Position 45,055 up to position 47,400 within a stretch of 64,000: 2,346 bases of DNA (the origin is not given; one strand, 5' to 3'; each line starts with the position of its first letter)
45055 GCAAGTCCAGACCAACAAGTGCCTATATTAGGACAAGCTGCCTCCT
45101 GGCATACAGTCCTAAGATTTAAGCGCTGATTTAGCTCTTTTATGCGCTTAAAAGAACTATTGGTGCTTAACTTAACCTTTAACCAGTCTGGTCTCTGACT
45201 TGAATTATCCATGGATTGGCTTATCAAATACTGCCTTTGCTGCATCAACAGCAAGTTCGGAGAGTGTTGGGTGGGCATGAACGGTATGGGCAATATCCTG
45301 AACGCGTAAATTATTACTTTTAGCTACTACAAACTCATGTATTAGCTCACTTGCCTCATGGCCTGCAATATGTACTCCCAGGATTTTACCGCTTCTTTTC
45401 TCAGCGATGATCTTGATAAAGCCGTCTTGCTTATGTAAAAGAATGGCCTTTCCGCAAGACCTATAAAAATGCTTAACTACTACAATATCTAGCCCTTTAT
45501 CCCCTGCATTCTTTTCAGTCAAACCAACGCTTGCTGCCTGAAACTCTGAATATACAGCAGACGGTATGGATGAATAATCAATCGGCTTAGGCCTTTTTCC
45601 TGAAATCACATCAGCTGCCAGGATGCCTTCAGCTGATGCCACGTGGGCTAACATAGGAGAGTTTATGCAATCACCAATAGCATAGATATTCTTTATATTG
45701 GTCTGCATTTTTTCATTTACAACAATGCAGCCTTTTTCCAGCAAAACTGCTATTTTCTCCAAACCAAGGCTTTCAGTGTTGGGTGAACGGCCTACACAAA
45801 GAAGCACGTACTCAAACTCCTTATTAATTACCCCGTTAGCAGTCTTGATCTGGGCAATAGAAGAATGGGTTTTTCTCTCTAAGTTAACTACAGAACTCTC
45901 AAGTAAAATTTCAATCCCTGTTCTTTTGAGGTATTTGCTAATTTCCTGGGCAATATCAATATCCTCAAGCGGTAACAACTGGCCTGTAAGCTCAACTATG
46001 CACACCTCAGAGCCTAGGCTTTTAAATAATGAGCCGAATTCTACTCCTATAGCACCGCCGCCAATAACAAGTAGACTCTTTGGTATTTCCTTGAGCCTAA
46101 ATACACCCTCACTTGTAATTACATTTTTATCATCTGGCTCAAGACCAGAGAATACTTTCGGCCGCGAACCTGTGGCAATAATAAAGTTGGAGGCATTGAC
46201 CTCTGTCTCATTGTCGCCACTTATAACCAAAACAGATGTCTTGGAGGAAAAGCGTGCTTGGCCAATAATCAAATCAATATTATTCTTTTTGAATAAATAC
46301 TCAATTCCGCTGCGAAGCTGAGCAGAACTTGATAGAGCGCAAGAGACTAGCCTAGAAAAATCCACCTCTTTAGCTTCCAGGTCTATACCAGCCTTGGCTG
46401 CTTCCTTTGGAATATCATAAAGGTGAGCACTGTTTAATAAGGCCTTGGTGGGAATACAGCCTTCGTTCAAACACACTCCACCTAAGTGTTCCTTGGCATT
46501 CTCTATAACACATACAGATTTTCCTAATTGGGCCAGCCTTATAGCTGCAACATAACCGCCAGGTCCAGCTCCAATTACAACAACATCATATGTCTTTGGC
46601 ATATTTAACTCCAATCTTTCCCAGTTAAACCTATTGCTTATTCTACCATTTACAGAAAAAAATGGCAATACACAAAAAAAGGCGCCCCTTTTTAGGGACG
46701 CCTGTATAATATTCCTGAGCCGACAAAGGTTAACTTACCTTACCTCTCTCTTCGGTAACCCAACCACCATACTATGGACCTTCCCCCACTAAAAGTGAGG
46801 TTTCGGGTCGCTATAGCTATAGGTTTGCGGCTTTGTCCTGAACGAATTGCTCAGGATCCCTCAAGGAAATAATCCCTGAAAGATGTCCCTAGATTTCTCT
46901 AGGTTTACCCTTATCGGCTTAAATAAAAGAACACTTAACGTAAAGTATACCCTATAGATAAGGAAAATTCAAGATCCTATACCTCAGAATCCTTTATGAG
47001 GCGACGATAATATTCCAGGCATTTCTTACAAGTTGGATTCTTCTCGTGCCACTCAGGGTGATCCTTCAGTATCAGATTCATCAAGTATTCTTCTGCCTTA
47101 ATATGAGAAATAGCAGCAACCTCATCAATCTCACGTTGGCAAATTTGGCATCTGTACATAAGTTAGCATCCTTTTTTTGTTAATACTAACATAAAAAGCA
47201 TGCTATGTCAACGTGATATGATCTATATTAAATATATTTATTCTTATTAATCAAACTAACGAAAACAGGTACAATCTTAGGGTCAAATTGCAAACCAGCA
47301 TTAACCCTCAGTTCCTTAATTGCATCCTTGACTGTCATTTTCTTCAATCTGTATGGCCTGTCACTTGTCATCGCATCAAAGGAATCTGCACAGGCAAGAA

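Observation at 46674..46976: GC-enriched structured RNA element with intrinsic terminator directly upstream of lpd-lipA (riboswitch-like leader or 6S-like sRNA)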

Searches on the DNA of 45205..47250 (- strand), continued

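Call 23: search_rna_families(sources=[L090, L092, L097, L104, L105, L109, L118, L122, L125, L126, L128, L132, L136, L137, L142, L144, L082, L083, L085, L086], threshold=evalue, max_evalue=0.5, show_alignments=3)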
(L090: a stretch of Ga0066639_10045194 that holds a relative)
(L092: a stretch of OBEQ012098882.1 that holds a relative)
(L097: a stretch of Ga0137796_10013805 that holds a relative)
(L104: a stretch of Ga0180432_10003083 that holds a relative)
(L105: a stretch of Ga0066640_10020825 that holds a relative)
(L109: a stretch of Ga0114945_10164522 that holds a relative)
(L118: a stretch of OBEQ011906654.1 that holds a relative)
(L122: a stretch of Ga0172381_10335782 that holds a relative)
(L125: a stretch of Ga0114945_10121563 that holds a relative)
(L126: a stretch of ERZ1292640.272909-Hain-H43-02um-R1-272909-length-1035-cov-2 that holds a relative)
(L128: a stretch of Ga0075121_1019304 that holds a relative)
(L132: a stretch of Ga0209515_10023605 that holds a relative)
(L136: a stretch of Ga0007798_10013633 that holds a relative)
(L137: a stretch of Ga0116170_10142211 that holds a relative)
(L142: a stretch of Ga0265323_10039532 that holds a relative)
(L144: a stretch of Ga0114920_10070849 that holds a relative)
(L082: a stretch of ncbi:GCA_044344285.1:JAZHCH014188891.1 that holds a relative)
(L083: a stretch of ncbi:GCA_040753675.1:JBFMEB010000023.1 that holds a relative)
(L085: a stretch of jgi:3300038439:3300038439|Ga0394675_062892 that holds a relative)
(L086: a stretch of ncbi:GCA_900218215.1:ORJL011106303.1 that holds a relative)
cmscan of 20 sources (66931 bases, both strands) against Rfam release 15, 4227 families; matches with E-value up to 0.5: 27.
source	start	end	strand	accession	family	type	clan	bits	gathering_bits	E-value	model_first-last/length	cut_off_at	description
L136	1677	1817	-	RF01051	c-di-GMP-I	Cis-reg; riboswitch;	CL00126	56.7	35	2e-08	1-87/87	no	c-di-GMP-I riboswitch aptamer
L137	414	547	+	RF01051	c-di-GMP-I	Cis-reg; riboswitch;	CL00126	46.7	35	5.7e-06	1-87/87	no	c-di-GMP-I riboswitch aptamer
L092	1686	1817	+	RF01051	c-di-GMP-I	Cis-reg; riboswitch;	CL00126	45.4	35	1.2e-05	1-87/87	no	c-di-GMP-I riboswitch aptamer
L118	1866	1997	-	RF01051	c-di-GMP-I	Cis-reg; riboswitch;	CL00126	43.8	35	2.9e-05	1-87/87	no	c-di-GMP-I riboswitch aptamer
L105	2506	2638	+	RF01051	c-di-GMP-I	Cis-reg; riboswitch;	CL00126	43.3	35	3.8e-05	1-87/87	no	c-di-GMP-I riboswitch aptamer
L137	1338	1429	-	RF00768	MIR405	Gene; miRNA;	-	42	102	0.00022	1-83/83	no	MIR405 microRNA precursor family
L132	2750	2891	+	RF01051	c-di-GMP-I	Cis-reg; riboswitch;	CL00126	39.7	35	0.00029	1-87/87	no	c-di-GMP-I riboswitch aptamer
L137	1338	1428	+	RF00768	MIR405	Gene; miRNA;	-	38.9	102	0.0014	1-83/83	no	MIR405 microRNA precursor family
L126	796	931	-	RF01051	c-di-GMP-I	Cis-reg; riboswitch;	CL00126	38.7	35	0.00051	1-87/87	no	c-di-GMP-I riboswitch aptamer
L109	485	614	-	RF01051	c-di-GMP-I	Cis-reg; riboswitch;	CL00126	38.3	35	0.00064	1-87/87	no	c-di-GMP-I riboswitch aptamer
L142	646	694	-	RF03167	c-di-GMP-I-GGC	Cis-reg; riboswitch;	CL00126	35.8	59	0.00011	1-80/80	no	c-di-GMP-I-GGC riboswitch aptamer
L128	780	937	-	RF03167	c-di-GMP-I-GGC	Cis-reg; riboswitch;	CL00126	34.7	59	0.00022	1-80/80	no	c-di-GMP-I-GGC riboswitch aptamer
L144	1926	2028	+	RF01771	rnk_leader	Cis-reg; leader;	-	34.1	50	0.053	1-109/109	no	Enterobacteria rnk leader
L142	515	623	-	RF01051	c-di-GMP-I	Cis-reg; riboswitch;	CL00126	30.6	35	0.05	1-87/87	no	c-di-GMP-I riboswitch aptamer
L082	87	258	+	RF01051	c-di-GMP-I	Cis-reg; riboswitch;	CL00126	30.6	35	0.05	1-87/87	no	c-di-GMP-I riboswitch aptamer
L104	3019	3175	+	RF03167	c-di-GMP-I-GGC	Cis-reg; riboswitch;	CL00126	29.7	59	0.0063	1-80/80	no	c-di-GMP-I-GGC riboswitch aptamer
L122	295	369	+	RF03167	c-di-GMP-I-GGC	Cis-reg; riboswitch;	CL00126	29.7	59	0.006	1-80/80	no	c-di-GMP-I-GGC riboswitch aptamer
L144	1768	1941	+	RF01051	c-di-GMP-I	Cis-reg; riboswitch;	CL00126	29.3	35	0.1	1-87/87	no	c-di-GMP-I riboswitch aptamer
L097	675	748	-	RF03168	c-di-GMP-I-UAU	Cis-reg; riboswitch;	CL00126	28.2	65.9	0.072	1-81/81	no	c-di-GMP-I-UAU riboswitch aptamer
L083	4033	4080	+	RF04333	Plastid-ycf3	Intron;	-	28.2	55.2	0.015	1-47/47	no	Plastid-ycf3 group II-D1 intron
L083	2791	2895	+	RF01051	c-di-GMP-I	Cis-reg; riboswitch;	CL00126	26.9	35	0.4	1-87/87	no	c-di-GMP-I riboswitch aptamer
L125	1188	1232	+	RF03167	c-di-GMP-I-GGC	Cis-reg; riboswitch;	CL00126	26.8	59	0.04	1-80/80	no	c-di-GMP-I-GGC riboswitch aptamer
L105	2940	2984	-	RF00712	mir-460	Gene; miRNA;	-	25.9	52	0.089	16-62/77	no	mir-460 microRNA precursor family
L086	2629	2688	+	RF03167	c-di-GMP-I-GGC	Cis-reg; riboswitch;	CL00126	25.4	59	0.1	1-80/80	no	c-di-GMP-I-GGC riboswitch aptamer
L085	421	623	+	RF03167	c-di-GMP-I-GGC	Cis-reg; riboswitch;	CL00126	24.4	59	0.2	1-80/80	no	c-di-GMP-I-GGC riboswitch aptamer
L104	6940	6993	-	RF03163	c4-a1b1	Gene; antisense;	CL00128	24.2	46.7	0.08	1-53/53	no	a1, b1 targets of C4 antisense RNA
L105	2928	2995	+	RF00712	mir-460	Gene; miRNA;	-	24.2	52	0.28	1-77/77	no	mir-460 microRNA precursor family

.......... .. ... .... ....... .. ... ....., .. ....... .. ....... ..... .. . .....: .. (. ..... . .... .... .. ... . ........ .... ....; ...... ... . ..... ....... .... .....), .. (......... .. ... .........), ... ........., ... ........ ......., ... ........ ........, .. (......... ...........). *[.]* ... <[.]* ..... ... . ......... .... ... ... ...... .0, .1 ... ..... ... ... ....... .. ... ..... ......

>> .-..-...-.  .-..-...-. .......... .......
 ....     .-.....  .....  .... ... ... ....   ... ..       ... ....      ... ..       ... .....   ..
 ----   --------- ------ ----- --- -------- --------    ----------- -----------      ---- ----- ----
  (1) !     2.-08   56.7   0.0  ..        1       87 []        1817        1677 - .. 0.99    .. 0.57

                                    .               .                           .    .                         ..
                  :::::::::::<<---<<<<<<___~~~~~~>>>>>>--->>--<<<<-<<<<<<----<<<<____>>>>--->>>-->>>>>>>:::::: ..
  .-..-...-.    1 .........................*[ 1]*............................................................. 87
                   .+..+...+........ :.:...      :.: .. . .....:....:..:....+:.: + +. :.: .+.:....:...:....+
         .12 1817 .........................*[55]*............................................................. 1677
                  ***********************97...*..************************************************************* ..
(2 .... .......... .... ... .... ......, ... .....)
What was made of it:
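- On c-di-GMP-I riboswitch aptamer (RF01051): Homologues score 24-31 bits (call 23).
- Closest known: Insertion-bearing GEMM-I riboswitches found here in metagenomes. Different: They have an ordinary short P3 and pass the Rfam gathering score at 38-57 bits (call 23).
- All nine homologues also hit clan CL00126 at 24-31 bits (call 23).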

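Call 38: build_rna_model(alignment_id=A3, structure=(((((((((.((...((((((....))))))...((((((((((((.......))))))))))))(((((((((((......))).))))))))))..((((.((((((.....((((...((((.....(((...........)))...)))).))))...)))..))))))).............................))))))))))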
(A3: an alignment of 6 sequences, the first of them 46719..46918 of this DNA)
Model R1 built from alignment A3 (6 sequences, 212 columns); structure: as given.
model positions 200; base pairs 61; branch points 3; effective number of sequences 1.2; information 0.59 bits per position. Calibrated on 0.2 Mb of random sequence (short: E-values are rough).
structure used (alignment columns):
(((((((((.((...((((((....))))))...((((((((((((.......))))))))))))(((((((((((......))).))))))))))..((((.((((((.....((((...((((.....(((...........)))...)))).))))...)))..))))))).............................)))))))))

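Call 39: search_with_rna_model(model_id=R1, sources=[window, L082, L083, L084, L085, L086, L088, L089, L090, L091, L092, L093, L094, L096, L097, L098, L099, L100, L101, L102, L103, L104, L105, L106, L107, L109, L110, L112, L113, L114, L115, L118, L119, L120, L121, L122, L123, L124, L125, L126, L127, L128, L129, L130, L131, L132, L133, L134, L135, L136, L137, L138, L139, L140, L141, L142, L143, L144, L145, L146, L147, L148, L149, L150, L151, L152, L155, L156, L157, L158, L159, L161, L162, L163, L164, L165, L166, L167], max_evalue=0.01, make_alignment=true)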
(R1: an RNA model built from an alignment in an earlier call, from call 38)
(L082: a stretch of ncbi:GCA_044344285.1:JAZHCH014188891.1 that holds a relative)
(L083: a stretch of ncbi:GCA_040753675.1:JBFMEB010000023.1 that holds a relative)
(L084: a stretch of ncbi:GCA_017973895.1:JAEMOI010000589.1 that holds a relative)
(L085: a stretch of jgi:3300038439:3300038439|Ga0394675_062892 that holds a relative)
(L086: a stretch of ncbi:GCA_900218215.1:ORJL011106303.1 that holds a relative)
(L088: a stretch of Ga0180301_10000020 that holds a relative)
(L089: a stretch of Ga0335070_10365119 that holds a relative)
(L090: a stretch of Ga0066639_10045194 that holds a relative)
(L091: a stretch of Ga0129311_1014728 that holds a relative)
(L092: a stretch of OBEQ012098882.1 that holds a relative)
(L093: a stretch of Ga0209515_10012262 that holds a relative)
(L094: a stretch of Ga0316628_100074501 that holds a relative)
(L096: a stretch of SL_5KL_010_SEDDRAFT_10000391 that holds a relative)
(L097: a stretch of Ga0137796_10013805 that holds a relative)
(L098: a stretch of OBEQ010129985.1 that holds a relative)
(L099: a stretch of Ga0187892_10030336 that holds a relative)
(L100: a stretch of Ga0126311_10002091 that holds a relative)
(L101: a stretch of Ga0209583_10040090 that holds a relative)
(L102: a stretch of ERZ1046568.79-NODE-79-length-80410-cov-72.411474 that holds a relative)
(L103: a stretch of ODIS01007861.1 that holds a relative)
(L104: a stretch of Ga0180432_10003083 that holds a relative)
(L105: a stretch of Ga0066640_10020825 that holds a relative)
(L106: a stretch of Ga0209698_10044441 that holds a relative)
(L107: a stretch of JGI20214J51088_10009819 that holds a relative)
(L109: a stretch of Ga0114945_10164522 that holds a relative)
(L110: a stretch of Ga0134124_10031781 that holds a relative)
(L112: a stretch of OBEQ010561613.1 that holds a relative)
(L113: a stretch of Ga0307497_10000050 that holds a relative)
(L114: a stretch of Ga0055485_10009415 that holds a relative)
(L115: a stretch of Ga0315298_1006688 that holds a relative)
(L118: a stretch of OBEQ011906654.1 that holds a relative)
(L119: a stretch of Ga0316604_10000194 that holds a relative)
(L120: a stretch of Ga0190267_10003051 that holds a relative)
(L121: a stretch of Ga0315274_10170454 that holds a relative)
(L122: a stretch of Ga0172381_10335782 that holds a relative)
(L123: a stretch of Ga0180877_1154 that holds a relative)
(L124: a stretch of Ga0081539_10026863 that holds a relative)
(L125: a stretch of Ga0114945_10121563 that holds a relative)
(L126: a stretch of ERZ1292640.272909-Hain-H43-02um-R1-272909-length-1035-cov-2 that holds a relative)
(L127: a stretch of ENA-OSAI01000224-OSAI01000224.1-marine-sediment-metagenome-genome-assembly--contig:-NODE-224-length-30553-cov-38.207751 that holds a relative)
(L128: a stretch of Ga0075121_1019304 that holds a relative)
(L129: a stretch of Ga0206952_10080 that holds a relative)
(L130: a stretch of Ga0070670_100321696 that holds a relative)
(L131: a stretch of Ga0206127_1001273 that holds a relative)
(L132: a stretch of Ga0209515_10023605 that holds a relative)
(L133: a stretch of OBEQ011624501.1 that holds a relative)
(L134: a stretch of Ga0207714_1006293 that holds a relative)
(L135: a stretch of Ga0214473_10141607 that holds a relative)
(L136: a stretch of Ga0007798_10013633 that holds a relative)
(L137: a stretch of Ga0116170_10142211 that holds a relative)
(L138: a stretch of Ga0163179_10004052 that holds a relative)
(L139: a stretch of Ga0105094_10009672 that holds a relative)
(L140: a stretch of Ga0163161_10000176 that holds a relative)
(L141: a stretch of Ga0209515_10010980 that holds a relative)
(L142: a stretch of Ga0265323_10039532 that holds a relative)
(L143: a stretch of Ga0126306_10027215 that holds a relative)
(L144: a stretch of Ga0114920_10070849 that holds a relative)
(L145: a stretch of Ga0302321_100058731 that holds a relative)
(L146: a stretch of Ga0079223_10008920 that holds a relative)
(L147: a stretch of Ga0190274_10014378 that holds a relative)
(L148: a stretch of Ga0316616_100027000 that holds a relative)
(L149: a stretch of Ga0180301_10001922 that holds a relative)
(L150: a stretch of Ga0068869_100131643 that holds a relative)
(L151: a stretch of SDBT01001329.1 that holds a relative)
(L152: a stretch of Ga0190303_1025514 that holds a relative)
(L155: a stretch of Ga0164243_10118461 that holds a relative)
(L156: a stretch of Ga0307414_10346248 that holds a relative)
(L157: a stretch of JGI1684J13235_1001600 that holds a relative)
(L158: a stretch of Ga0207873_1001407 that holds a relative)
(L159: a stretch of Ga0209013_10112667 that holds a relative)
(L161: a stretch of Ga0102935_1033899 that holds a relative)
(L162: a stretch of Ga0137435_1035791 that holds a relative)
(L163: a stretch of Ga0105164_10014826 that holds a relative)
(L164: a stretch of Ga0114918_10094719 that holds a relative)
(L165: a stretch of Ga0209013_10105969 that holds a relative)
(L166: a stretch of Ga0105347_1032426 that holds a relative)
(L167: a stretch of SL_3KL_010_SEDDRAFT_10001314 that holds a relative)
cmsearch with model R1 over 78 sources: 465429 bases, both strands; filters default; matches with E-value up to 0.01: 71.
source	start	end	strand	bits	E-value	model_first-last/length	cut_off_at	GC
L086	2629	2829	+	200.9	2.7e-61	1-200/200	no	0.52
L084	2025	2232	+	200.1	5e-61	1-200/200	no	0.49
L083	2719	2913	+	197.3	3.8e-60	1-200/200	no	0.49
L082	88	288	+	197.1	4.2e-60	1-200/200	no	0.45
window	46719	46918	-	192.3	1.4e-58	1-200/200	no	0.47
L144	1769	1967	+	185.1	2.7e-56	1-200/200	no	0.53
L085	421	647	+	149.8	3.9e-45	1-200/200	no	0.51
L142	482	694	-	97.5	1.4e-28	1-200/200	no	0.68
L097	505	750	-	83.2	4.5e-24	1-200/200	no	0.57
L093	840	1018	+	81.6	1.5e-23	1-200/200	no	0.64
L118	1837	1995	-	79.7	6e-23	1-200/200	no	0.56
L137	415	585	+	78.5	1.4e-22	1-200/200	no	0.44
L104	3019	3229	+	78.4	1.5e-22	1-200/200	no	0.58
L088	7154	7306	-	66.5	8.8e-19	1-200/200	no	0.48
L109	470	608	-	66.3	1e-18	1-200/200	no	0.61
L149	7334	7482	+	63.8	6.4e-18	1-200/200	no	0.5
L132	2760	2909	+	62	2.4e-17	1-200/200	no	0.65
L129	9732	9884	+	61.9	2.5e-17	1-200/200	no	0.52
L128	752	937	-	61.7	3e-17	1-200/200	no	0.5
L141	4400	4559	+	61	4.8e-17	1-200/200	no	0.52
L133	12664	12817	+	58.8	2.3e-16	1-200/200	no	0.57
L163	2435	2588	+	58.8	2.3e-16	1-200/200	no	0.57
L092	1688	1845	+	57.9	4.7e-16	1-200/200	no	0.56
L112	1179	1333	+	55.5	2.7e-15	1-200/200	no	0.52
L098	5918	6095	-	53.9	8.3e-15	1-200/200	no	0.52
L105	2517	2638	+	53.1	1.5e-14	11-174/200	no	0.66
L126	773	930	-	53.1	1.5e-14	1-200/200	no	0.52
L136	1652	1816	-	51.4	5.5e-14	1-200/200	no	0.54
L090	1797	1956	+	51.1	6.6e-14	1-200/200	no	0.59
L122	295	447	+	44.5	8e-12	1-200/200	no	0.46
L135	543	748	-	41.9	5.4e-11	1-200/200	no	0.47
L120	376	506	-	40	2.2e-10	1-200/200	no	0.63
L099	3083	3197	-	39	4.5e-10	1-200/200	no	0.53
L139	4329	4527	-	38.6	6e-10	1-200/200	no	0.47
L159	1459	1575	-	38.5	6.2e-10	1-200/200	no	0.5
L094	1989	2190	+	38.5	6.4e-10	1-200/200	no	0.48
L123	2390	2541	+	37.8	1e-09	1-200/200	no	0.64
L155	1955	2070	-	37.7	1.2e-09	1-200/200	no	0.45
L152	983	1133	+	37.7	1.2e-09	1-200/200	no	0.65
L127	5197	5352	+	35.5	5.8e-09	1-200/200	no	0.67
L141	4136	4258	+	34.8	9.7e-09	1-200/200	no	0.61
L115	3248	3353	-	34.4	1.3e-08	1-200/200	no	0.6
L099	2921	3032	-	34.1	1.5e-08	1-200/200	no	0.54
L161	1631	1780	+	33.9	1.8e-08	1-200/200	no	0.59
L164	68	168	+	33.6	2.3e-08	1-200/200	no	0.43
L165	231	336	-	32.8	4.1e-08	1-200/200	no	0.45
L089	401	507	+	32.3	6e-08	1-200/200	no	0.57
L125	1188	1366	+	32.1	6.7e-08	1-200/200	no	0.46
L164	239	347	+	32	7.2e-08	1-200/200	no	0.46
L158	4966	5086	-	32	7.5e-08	1-200/200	no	0.59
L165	82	157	-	31.7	9e-08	11-174/200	no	0.54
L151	3476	3581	+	31.6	9.5e-08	1-200/200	no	0.45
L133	10847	11016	+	31.6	1e-07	1-200/200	no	0.51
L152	281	381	+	30.4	2.3e-07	1-200/200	no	0.62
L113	2288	2402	+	29.7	4e-07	1-200/200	no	0.56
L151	3645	3761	+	28.6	8.4e-07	1-200/200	no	0.47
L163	670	788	+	28.6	8.6e-07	1-200/200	no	0.55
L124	810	893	-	28.4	9.9e-07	11-179/200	no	0.43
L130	963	1059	+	28.2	1.2e-06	1-200/200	no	0.59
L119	5621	5776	+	26.7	3.5e-06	1-200/200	no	0.49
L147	3651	3767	+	25.2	1e-05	1-200/200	no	0.56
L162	764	870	+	25.1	1.1e-05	1-200/200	no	0.56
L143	3404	3580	+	25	1.2e-05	11-171/200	no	0.45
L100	924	1008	-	24.7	1.5e-05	11-179/200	no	0.47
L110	918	987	-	24.2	2.1e-05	11-170/200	no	0.69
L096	853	948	-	23.7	3e-05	1-200/200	no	0.69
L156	261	352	+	23.1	4.9e-05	1-200/200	no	0.61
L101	1086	1189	-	22.6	6.8e-05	1-200/200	no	0.57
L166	941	1014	-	21.7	0.00013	11-173/200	no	0.58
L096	1650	1740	-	20.3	0.00036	1-200/200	no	0.64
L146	4657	4750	+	18.9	0.001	1-200/200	no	0.4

Alignment A4: 71 matches aligned to the model, 442 columns, each read 5' to 3' on its own strand. Consensus structure (alignment columns), stored with it:
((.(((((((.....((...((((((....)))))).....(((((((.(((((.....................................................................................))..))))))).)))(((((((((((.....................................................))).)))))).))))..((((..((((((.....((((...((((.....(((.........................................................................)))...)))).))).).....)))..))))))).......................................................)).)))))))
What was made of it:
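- A model built only from six family sequences (R1, call 38) retrieves GEMM-I RNAs that pass the Rfam gathering score, such as L137 (78.5 bits) and L136 (51.4 bits), and also canonical GEMM-I without insertions (call 39).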

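Call 40: search_with_rna_model(model_id=R1, sources=[window, L082, L083, L084, L085, L086, L097, L104, L142, L144], max_evalue=1e-15, make_alignment=true)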
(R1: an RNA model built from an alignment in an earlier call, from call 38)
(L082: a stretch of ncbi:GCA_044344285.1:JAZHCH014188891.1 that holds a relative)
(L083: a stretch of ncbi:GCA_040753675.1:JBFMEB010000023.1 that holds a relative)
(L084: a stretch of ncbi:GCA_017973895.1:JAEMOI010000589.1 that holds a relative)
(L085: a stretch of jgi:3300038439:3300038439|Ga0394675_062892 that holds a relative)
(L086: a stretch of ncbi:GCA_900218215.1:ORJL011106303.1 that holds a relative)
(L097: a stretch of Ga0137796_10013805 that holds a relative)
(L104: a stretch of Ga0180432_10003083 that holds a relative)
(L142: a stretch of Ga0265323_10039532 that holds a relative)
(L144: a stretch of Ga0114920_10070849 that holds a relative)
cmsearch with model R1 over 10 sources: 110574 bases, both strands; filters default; matches with E-value up to 1e-15: 10.
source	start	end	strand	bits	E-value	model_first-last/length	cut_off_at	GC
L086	2629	2829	+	200.9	6.3e-62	1-200/200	no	0.52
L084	2025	2232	+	200.1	1.2e-61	1-200/200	no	0.49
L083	2719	2913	+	197.3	8.9e-61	1-200/200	no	0.49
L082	88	288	+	197.1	1e-60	1-200/200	no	0.45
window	46719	46918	-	192.3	3.4e-59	1-200/200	no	0.47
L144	1769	1967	+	185.1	6.5e-57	1-200/200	no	0.53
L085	421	647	+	149.8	9.3e-46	1-200/200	no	0.51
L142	482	694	-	97.5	3.3e-29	1-200/200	no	0.68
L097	505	750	-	83.2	1.1e-24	1-200/200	no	0.57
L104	3019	3229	+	78.4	3.7e-23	1-200/200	no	0.58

Alignment A5: 10 matches aligned to the model, 349 columns, each read 5' to 3' on its own strand. Consensus structure (alignment columns), stored with it:
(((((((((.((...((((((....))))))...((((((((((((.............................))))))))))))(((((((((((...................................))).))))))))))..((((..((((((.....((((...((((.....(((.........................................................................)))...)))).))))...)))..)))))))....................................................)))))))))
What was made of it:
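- Tried and rejected: I replaced it with a covariance-model alignment (calls 38-40).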
